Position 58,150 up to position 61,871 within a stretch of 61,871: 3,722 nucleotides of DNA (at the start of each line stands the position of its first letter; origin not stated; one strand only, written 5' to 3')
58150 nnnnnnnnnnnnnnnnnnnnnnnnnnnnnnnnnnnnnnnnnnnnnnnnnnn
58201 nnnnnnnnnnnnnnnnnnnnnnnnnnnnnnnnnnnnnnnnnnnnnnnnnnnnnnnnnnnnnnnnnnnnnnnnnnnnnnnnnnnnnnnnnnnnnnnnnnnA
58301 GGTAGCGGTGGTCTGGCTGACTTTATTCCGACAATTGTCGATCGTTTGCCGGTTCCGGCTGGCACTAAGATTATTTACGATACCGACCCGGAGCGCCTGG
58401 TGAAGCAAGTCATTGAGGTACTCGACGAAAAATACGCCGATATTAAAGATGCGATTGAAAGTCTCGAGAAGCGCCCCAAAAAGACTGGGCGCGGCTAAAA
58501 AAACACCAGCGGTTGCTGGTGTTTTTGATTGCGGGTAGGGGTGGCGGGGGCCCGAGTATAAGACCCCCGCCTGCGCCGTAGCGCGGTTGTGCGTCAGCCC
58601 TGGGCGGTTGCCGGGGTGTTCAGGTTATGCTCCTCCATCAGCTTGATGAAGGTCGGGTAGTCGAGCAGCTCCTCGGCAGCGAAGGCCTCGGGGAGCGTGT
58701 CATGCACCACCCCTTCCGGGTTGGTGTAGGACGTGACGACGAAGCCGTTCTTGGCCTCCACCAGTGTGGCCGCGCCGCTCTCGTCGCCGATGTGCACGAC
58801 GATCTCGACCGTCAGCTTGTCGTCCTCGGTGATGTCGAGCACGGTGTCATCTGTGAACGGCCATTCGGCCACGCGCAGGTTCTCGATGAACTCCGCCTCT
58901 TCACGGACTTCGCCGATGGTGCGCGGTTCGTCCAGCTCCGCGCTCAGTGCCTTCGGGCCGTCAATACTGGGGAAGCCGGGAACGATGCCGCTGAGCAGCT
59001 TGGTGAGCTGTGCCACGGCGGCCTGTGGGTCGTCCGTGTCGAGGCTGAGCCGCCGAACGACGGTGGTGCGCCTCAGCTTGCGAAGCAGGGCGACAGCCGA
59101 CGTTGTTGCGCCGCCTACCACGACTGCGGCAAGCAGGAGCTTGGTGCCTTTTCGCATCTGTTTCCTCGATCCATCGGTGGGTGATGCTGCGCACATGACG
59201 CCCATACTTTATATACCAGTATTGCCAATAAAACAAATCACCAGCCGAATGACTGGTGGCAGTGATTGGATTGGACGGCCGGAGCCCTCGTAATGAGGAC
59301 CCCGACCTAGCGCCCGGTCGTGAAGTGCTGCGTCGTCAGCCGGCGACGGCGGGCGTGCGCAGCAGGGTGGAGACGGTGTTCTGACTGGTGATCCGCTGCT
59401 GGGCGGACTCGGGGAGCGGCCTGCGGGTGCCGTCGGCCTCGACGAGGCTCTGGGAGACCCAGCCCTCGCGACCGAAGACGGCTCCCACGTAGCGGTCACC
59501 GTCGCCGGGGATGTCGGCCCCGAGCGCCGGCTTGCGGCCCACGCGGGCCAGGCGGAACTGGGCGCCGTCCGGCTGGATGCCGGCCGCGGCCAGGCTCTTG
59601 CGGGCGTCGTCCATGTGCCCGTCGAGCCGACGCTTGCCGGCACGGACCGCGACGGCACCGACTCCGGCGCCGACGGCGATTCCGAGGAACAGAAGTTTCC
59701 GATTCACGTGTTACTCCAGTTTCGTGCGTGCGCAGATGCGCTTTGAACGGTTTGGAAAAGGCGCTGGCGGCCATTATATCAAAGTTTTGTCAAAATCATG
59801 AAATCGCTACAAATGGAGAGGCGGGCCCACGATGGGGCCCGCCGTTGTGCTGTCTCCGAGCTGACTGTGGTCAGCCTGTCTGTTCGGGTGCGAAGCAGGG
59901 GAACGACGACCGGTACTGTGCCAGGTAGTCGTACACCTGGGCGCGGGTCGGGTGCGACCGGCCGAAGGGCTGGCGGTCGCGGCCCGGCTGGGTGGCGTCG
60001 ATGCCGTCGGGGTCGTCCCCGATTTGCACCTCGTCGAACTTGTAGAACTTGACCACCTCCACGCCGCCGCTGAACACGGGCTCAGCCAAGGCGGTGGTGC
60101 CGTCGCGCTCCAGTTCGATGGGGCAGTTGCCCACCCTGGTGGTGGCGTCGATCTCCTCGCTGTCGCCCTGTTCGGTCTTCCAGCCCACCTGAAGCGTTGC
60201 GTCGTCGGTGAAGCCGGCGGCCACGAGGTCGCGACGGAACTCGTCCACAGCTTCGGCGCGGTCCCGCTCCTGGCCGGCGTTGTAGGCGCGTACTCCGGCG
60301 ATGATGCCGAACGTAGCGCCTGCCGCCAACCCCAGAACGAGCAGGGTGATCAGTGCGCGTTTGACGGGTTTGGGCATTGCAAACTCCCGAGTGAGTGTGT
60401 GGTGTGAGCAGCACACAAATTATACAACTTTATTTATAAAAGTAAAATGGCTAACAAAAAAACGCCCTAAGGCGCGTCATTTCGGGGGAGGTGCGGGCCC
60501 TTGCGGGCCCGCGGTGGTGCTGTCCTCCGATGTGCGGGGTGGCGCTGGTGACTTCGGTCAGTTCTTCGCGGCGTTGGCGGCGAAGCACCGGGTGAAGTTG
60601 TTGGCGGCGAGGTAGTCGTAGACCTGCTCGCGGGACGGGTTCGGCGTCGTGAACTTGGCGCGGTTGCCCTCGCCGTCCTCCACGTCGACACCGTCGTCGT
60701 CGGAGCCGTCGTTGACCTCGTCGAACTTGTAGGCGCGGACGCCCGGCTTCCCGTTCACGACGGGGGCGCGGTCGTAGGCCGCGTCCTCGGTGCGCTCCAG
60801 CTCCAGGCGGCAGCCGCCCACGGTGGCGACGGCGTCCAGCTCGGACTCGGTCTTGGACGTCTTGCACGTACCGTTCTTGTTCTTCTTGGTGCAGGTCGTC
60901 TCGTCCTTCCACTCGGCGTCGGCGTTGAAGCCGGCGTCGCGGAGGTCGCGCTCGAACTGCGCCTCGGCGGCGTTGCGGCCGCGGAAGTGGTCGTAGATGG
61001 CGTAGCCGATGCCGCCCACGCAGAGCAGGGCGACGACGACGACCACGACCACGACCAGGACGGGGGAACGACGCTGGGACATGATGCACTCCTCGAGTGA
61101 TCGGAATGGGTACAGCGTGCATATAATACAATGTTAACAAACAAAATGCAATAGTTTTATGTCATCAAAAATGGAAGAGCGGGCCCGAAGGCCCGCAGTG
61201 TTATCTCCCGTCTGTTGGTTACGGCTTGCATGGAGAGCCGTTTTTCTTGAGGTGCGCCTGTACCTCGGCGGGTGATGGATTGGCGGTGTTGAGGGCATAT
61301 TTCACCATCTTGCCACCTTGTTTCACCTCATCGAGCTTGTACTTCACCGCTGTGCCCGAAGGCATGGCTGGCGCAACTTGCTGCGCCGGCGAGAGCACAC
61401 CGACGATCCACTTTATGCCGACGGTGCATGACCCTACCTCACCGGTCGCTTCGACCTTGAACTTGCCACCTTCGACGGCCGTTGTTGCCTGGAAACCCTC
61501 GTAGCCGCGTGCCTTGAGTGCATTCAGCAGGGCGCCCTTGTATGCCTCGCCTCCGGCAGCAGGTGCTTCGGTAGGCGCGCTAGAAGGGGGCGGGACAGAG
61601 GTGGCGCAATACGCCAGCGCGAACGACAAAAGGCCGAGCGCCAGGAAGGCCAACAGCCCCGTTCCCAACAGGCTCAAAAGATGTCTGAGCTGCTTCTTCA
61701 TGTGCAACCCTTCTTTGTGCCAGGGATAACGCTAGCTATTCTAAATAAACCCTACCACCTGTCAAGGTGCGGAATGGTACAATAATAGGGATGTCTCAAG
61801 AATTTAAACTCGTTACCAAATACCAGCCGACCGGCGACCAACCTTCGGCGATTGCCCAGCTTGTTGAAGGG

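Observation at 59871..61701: Three tandem paralogs (H, I, J) with a conserved Cys pair and a G+C gradient suggesting repeated acquisition or stepwise amelioration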

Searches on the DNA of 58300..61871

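Call 82: search_rna_families(source=window, start=58300, end=61871, threshold=evalue, max_evalue=1)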
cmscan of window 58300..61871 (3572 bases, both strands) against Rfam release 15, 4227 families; matches with E-value up to 1: 2.
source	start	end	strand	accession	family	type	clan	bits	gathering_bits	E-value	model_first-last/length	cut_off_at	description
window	59980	60024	-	RF01068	Guanidine-II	Cis-reg; riboswitch;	-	19.7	32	0.72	1-48/48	no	Guanidine-II riboswitch aptamer (mini-ykkC)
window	58878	58953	+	RF02791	CcsR1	Gene; sRNA;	-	19.6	65.3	0.16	1-83/83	no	Conserved CCUCCUCCC motif stress-induced RNA 1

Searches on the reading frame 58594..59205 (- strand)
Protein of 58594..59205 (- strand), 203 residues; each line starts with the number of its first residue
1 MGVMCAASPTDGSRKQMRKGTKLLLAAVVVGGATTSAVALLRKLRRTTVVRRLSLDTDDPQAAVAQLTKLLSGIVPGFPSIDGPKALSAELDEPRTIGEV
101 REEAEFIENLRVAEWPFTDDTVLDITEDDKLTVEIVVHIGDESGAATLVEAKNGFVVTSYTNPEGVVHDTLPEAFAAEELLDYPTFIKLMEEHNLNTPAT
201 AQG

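Call 6: search_protein_families(library=pfam, proteins=[window:58594-59205:-], max_evalue=1)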
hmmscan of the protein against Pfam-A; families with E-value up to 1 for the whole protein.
window:58594-59205:- (203 aa): 0 families

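Call 11: search_protein_families(library=ncbifam, proteins=[window:58594-59205:-], max_evalue=0.01)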
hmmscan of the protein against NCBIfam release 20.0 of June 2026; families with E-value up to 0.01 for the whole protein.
window:58594-59205:- (203 aa): 0 families

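Call 23: search_protein_families(library=phrogs, proteins=[window:58594-59157:-], max_evalue=0.1)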
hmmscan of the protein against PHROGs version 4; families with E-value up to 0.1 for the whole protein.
window:58594-59157:- (187 aa): 1 family
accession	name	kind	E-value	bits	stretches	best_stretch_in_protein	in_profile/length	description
phrog_33070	-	unknown function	0.021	15.6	1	148-182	29-61/150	-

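Call 108: search_protein_families(library=padloc, proteins=[window:58594-59157:-], max_evalue=0.01)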
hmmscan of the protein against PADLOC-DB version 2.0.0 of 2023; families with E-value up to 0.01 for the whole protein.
window:58594-59157:- (187 aa): 0 families

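Call 113: list_cluster_members(proteins=[window:58594-59157:-, window:59339-59707:-, P0001, P0002, window:61219-61701:-])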
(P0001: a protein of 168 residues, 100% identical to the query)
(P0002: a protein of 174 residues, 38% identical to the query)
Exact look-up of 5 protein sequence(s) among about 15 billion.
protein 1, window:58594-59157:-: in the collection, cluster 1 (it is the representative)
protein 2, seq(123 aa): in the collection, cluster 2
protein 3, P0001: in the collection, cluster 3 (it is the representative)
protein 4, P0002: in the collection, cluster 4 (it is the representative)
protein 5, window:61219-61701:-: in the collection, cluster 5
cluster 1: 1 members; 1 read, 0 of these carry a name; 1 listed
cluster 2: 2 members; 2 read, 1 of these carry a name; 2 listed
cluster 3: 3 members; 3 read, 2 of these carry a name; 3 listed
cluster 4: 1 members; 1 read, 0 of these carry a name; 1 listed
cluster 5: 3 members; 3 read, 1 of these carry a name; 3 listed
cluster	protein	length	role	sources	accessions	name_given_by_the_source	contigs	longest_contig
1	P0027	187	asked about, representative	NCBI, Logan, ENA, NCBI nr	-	-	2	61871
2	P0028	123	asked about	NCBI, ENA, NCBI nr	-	-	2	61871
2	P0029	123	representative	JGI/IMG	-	hypothetical protein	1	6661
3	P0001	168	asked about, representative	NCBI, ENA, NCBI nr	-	-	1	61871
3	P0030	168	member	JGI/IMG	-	hypothetical protein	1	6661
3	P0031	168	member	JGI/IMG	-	hypothetical protein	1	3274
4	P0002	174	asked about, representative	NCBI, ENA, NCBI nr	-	-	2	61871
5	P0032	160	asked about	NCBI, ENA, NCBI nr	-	-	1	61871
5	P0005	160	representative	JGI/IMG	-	hypothetical protein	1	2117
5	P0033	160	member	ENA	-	-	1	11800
